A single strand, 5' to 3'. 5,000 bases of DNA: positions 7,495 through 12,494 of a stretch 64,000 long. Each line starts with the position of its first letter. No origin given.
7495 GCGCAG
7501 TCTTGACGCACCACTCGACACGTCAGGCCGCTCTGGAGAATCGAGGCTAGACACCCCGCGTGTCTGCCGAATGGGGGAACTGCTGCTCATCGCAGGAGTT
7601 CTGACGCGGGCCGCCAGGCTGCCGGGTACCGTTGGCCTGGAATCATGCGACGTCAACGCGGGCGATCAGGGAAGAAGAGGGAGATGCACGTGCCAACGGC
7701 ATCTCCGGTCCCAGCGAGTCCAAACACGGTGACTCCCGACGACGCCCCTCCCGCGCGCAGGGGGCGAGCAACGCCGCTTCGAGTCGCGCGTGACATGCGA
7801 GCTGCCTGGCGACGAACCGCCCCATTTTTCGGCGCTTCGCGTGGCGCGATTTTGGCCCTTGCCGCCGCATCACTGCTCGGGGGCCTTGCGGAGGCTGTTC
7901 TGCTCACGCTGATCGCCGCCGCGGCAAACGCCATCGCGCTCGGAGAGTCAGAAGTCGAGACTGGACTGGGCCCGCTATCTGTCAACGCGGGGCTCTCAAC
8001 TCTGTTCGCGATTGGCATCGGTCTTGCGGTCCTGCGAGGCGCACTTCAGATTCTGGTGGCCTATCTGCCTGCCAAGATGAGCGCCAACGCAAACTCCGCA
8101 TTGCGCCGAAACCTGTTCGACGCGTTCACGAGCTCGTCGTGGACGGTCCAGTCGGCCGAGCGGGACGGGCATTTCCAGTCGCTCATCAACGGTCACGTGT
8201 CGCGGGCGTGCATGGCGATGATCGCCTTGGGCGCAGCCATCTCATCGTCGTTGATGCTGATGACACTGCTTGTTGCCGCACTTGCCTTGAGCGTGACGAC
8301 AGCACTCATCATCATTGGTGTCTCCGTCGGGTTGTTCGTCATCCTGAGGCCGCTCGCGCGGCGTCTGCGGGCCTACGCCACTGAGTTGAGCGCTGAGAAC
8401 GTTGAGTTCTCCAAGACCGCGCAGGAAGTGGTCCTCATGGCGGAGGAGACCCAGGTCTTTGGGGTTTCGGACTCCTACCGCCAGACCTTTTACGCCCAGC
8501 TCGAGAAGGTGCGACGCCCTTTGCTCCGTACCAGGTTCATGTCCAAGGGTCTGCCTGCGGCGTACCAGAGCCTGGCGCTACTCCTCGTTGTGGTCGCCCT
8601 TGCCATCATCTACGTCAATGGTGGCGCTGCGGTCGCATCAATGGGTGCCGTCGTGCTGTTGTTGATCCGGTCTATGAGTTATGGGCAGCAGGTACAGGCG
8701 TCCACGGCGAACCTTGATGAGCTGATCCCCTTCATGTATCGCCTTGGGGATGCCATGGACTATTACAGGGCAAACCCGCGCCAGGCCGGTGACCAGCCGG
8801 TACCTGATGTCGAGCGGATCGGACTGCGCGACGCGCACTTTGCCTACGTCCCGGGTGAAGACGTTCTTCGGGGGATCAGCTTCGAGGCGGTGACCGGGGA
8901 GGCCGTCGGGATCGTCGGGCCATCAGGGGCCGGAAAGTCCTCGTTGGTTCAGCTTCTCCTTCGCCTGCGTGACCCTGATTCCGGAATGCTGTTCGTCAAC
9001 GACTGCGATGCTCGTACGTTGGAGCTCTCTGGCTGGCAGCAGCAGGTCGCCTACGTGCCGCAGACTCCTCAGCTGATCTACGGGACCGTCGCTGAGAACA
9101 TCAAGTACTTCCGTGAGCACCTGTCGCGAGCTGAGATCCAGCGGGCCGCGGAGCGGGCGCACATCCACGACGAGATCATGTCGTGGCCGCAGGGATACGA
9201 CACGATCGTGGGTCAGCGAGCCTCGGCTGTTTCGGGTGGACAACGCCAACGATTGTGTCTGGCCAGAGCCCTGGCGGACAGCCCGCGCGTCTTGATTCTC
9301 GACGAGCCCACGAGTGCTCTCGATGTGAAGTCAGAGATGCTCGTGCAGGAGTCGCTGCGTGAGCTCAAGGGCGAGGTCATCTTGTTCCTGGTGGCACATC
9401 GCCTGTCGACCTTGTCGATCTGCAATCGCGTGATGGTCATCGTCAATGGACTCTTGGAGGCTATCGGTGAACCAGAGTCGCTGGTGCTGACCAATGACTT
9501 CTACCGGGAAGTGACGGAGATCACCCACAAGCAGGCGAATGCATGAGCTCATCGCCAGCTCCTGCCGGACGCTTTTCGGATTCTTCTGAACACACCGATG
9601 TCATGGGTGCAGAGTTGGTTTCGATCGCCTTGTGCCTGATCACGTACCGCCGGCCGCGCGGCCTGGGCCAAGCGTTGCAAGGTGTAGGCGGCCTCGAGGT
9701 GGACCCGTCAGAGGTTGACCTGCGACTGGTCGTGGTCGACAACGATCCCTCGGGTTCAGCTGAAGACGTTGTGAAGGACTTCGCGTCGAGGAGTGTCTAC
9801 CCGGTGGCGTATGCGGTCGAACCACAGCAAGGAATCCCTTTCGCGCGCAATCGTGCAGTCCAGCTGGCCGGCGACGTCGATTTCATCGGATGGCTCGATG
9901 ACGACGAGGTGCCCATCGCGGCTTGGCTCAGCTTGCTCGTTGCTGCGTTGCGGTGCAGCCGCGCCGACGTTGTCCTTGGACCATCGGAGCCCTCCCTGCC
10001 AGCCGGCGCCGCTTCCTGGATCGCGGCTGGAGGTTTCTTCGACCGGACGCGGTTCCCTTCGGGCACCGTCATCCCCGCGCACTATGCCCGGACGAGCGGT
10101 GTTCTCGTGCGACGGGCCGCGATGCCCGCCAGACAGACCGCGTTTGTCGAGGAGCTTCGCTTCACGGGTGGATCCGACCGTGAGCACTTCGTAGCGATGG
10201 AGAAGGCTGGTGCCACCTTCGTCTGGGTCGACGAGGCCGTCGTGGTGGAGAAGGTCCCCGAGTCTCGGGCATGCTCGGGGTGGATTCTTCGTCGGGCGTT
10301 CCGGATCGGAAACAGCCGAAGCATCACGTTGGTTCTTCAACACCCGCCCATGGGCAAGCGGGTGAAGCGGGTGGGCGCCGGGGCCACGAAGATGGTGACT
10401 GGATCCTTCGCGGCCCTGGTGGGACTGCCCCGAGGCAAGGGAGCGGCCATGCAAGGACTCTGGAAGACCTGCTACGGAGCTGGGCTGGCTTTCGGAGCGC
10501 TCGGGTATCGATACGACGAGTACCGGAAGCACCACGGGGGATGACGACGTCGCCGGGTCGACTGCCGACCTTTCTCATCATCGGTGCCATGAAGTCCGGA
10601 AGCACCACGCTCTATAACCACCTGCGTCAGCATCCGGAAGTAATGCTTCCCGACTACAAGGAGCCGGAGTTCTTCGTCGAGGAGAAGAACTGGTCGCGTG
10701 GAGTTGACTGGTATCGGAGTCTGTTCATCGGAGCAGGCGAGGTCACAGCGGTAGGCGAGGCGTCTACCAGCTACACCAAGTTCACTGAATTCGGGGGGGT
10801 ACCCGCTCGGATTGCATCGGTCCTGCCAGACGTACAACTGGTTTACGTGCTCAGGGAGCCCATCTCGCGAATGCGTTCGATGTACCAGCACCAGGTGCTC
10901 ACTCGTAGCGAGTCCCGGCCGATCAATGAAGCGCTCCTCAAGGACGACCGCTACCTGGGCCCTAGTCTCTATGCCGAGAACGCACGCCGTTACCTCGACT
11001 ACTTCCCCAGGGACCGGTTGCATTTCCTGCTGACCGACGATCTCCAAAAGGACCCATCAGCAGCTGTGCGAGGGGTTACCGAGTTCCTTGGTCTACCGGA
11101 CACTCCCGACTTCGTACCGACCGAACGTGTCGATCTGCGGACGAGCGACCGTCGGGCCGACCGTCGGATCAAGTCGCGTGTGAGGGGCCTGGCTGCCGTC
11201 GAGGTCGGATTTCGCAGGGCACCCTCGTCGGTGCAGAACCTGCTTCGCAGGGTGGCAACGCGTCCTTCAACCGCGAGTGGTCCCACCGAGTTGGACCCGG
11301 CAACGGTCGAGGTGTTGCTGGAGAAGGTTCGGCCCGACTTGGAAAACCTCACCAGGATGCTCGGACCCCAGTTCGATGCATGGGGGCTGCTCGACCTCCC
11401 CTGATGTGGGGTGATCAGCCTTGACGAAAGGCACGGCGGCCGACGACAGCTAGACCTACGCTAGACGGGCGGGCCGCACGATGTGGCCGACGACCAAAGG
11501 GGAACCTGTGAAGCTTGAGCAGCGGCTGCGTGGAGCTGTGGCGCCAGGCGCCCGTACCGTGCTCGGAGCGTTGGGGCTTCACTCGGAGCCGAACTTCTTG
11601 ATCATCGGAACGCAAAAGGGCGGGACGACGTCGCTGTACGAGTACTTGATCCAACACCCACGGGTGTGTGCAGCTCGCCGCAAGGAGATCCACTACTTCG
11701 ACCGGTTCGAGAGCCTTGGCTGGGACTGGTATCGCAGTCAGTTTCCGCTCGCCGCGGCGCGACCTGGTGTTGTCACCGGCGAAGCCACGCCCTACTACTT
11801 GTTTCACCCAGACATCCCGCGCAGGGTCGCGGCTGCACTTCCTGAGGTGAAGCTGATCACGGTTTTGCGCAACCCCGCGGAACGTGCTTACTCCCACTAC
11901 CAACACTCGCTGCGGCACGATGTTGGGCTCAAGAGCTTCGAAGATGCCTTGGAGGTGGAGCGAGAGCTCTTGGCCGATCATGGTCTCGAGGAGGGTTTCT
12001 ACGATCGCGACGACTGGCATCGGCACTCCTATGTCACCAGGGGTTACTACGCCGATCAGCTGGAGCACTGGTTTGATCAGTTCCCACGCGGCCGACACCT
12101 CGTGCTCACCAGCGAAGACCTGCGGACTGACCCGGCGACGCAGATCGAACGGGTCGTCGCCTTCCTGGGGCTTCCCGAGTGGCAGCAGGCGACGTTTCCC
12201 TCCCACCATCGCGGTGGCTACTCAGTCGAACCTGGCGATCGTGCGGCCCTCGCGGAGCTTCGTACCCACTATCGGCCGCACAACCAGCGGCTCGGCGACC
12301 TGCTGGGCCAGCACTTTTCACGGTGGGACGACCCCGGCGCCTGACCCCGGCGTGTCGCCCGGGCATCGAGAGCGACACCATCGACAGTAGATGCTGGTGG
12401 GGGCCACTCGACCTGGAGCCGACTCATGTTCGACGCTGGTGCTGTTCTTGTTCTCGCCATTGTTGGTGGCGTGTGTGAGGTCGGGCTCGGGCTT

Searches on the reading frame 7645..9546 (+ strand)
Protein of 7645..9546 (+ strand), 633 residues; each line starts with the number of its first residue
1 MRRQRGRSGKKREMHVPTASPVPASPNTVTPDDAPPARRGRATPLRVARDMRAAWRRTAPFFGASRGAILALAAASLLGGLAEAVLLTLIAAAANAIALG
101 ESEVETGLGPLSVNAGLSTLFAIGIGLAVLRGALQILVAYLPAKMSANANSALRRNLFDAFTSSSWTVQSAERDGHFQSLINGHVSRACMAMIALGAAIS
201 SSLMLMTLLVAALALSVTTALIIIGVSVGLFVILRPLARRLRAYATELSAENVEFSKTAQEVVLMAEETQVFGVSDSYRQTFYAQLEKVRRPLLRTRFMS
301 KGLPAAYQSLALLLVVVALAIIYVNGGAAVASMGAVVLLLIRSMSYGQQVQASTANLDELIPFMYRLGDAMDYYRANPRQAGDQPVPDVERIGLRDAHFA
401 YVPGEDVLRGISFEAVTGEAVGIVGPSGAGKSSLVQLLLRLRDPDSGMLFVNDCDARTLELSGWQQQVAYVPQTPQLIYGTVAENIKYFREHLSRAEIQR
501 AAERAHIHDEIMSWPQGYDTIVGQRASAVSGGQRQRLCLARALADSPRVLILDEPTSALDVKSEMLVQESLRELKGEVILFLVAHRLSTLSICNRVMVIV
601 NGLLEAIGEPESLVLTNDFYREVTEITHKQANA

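Call 5: search_protein_families(library=pfam, proteins=[window:7645-9546:+], max_evalue=0.01)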
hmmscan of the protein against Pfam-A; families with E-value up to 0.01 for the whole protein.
window:7645-9546:+ (633 aa): 6 families
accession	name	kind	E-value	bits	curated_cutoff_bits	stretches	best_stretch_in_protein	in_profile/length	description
PF00005.33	ABC_tran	-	1.1e-30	107.5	25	1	408-557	1-137/137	ABC transporter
PF13191.12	AAA_16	-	4.9e-07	30.8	32.6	1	417-573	23-158/167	AAA ATPase domain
PF13304.12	AAA_21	-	4.9e-07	30.5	27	0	422-452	3-32/304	AAA domain, putative AbiEii toxin, Type IV TA system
PF00664.28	ABC_membrane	-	1.5e-05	25.3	28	1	102-323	37-249/274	ABC transporter transmembrane region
PF02463.25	SMC_N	-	0.00018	21.5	40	0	492-599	117-211/220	RecF/RecN/SMC N terminal domain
PF20703.3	nSTAND1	-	0.0091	16.1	27.1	0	419-436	34-51/379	Novel STAND NTPase 1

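Call 6: search_protein_families(library=ncbifam, proteins=[window:7645-9546:+], max_evalue=0.01)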
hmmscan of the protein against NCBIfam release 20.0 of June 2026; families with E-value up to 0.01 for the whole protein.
window:7645-9546:+ (633 aa): 189 families (the best 25 are shown)
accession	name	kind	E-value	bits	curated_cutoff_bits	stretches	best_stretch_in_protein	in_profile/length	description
NF045513.1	HepA_fam_ABC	equivalog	2e-75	254.4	725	1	80-608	55-590/610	heterocyst formation ABC transporter subunit HepA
TIGR02203.1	MsbA_lipidA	equivalog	3.1e-70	237.3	602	1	83-629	18-571/572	lipid A export permease/ATP-binding protein MsbA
TIGR02204.1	MsbA_rel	hypoth_equivalog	1.3e-69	235.4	780.4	1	81-625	29-573/576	ABC transporter, permease/ATP-binding protein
TIGR02857.1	CydD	equivalog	5.9e-66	223.5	435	1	89-598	18-528/529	thiol reductant ABC exporter subunit CydD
TIGR00958.1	3a01208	subfamily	1.3e-64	218.8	874.6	1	149-622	232-709/711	antigen peptide transporter 2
TIGR03375.1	type_I_sec_LssB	subfamily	7.8e-64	216.1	693.1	1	116-612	184-687/696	type I secretion system permease/ATPase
NF010178.0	PRK13657.1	equivalog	6.1e-61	206.6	733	1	111-622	49-565/588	glucan ABC transporter ATP-binding protein/ permease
NF052233.1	CphA_assoc_ABC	equivalog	9.3e-60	202.8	880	1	375-630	491-746/766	cyanophycin metabolism-associated ABC transporter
NF008381.0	PRK11176.1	equivalog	1.9e-58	198.3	867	1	97-627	45-579/582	lipid A ABC transporter ATP-binding protein/permease MsbA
TIGR03796.1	NHLM_micro_ABC1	equivalog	2.3e-58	198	853.3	1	181-623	259-708/710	NHLP family bacteriocin export ABC transporter peptidase/permease/ATPase subunit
TIGR03797.1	NHLM_micro_ABC2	equivalog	5.7e-58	197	709.4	1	175-622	233-680/686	NHLP bacteriocin export ABC transporter permease/ATPase subunit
TIGR01842.1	type_I_sec_PrtD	subfamily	1.5e-56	192.1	510.15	1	117-613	45-540/544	type I secretion system permease/ATPase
TIGR01846.1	type_I_sec_HlyB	subfamily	6.1e-56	190.1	725.55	1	364-622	428-687/694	type I secretion system permease/ATPase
TIGR02868.1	CydC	equivalog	1.1e-55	189.3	329.05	1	152-587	87-530/530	thiol reductant ABC exporter subunit CydC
NF008379.0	PRK11174.1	equivalog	2.4e-51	175.1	684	1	389-625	347-582/588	heme ABC transporter permease/ATP-binding protein CydD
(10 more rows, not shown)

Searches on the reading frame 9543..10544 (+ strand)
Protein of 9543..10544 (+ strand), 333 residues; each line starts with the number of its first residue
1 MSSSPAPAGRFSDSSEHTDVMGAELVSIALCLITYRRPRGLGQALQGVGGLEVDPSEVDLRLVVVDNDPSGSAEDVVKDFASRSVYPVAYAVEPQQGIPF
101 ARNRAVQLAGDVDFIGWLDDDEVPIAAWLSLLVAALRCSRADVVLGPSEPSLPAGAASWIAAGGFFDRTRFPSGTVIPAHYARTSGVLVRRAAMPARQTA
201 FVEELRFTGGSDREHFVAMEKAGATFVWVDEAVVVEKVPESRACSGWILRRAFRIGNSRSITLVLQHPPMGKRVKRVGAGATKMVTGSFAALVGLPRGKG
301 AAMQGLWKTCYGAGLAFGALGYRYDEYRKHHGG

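Call 5: search_protein_families(library=pfam, proteins=[window:9543-10544:+], max_evalue=0.01)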
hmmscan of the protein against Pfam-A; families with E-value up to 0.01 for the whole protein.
window:9543-10544:+ (333 aa): 1 family
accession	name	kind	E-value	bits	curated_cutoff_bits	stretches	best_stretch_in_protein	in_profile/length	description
PF00535.33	Glycos_transf_2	-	1.5e-08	35.2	23.3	1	32-147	4-114/168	Glycosyl transferase family 2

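Call 6: search_protein_families(library=ncbifam, proteins=[window:9543-10544:+], max_evalue=0.01)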
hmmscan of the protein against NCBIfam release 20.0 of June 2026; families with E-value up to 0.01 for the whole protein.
window:9543-10544:+ (333 aa): 5 families
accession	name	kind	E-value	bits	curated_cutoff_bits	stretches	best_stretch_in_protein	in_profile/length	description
NF038302.1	EPS_HpsE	equivalog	5.2e-17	61.8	300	1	32-130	7-105/307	hormogonium polysaccharide biosynthesis glycosyltransferase HpsE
NF041394.1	GtaseAglG_Halo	equivalog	4.3e-09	36.1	440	1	26-146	3-117/304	glucosyl-dolichyl phosphate glucuronosyltransferase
NF041875.1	EPS_EpsD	equivalog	6.5e-09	35.6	370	1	32-257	5-225/325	exopolysaccharide biosynthesis glycosyltransferase EpsD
TIGR03965.1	mycofact_glyco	equivalog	1.9e-05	23.7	280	1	51-291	96-330/467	mycofactocin biosynthesis glycosyltransferase MftF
NF050050.1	ProtGlycPglI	equivalog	0.00095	18.6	500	1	28-134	4-106/306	GalNAc(5)-diNAcBac-PP-undecaprenol beta-1,3-glucosyltransferase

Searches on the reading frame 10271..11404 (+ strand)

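Call 5: search_protein_families(library=pfam, proteins=[window:10271-11404:+], max_evalue=0.01)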
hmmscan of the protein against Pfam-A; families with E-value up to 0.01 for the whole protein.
window:10271-11404:+ (377 aa): 2 families
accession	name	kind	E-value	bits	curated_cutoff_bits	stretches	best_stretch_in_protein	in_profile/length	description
PF00685.33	Sulfotransfer_1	-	2.4e-15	57.1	22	1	100-278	3-184/255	Sulfotransferase domain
PF13469.12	Sulfotransfer_3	-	6.9e-13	49.8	27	2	180-278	117-215/216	Sulfotransferase family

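Call 6: search_protein_families(library=ncbifam, proteins=[window:10271-11404:+], max_evalue=0.01)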
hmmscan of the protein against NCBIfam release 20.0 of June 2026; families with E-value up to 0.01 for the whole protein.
window:10271-11404:+ (377 aa): 0 families

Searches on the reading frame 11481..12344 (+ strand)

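Call 5: search_protein_families(library=pfam, proteins=[window:11481-12344:+], max_evalue=0.01)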
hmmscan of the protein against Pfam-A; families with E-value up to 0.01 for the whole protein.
window:11481-12344:+ (287 aa): 2 families
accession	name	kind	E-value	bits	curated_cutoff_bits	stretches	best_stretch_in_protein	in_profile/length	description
PF00685.33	Sulfotransfer_1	-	9.3e-23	81.4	22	1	37-232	2-182/255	Sulfotransferase domain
PF13469.12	Sulfotransfer_3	-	5.5e-14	53.4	27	1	115-235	117-215/216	Sulfotransferase family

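Call 6: search_protein_families(library=ncbifam, proteins=[window:11481-12344:+], max_evalue=0.01)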
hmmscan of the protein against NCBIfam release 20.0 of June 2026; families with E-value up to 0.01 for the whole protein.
window:11481-12344:+ (287 aa): 0 families
